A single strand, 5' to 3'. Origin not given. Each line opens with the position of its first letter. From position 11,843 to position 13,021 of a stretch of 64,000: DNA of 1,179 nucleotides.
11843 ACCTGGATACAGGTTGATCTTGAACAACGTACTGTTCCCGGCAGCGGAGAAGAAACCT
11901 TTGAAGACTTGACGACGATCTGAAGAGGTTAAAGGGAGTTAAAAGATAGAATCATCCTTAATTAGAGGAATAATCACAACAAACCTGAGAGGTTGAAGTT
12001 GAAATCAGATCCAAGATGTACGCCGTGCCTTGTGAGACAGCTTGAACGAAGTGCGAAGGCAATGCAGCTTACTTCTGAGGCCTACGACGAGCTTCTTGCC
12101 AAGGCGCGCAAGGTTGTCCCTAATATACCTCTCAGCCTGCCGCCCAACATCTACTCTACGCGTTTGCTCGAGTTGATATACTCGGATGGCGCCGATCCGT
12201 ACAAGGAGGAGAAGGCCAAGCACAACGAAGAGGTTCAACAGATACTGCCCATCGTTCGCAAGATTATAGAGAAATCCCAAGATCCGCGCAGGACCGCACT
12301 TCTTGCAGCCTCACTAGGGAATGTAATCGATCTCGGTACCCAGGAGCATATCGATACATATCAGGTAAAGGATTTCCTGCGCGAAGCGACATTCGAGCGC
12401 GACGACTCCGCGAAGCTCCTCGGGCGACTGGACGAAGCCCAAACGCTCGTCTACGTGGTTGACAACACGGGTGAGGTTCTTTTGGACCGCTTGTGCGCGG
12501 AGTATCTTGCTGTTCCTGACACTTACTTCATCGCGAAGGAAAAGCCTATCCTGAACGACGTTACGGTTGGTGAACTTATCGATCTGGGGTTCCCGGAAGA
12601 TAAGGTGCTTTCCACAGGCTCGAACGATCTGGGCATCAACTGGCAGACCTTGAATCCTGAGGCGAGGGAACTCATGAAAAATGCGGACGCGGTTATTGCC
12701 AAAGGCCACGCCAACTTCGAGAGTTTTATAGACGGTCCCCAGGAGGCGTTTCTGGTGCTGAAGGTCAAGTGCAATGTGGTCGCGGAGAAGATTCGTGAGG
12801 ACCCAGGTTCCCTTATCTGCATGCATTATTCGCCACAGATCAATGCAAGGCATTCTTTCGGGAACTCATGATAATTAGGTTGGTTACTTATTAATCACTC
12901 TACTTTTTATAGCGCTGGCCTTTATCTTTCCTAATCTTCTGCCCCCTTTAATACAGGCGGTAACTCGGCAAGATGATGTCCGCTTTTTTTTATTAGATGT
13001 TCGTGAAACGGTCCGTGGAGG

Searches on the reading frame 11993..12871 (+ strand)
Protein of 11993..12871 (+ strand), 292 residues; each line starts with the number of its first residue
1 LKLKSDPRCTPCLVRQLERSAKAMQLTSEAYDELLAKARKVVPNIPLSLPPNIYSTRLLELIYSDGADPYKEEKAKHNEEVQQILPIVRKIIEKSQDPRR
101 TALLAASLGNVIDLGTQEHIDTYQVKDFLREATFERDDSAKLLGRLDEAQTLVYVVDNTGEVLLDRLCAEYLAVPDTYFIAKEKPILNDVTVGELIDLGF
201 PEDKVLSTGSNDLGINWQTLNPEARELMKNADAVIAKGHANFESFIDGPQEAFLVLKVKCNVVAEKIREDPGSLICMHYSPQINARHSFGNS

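Call 36: search_protein_families(library=pfam, proteins=[window:11993-12871:+], max_evalue=0.00001)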
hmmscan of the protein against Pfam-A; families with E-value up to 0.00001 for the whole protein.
window:11993-12871:+ (292 aa): 1 family
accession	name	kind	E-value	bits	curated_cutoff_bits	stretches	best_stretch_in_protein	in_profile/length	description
PF01937.24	ARMT1-like_dom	-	3.6e-43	148.4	25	1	7-272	3-308/311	Damage-control phosphatase ARMT1-like domain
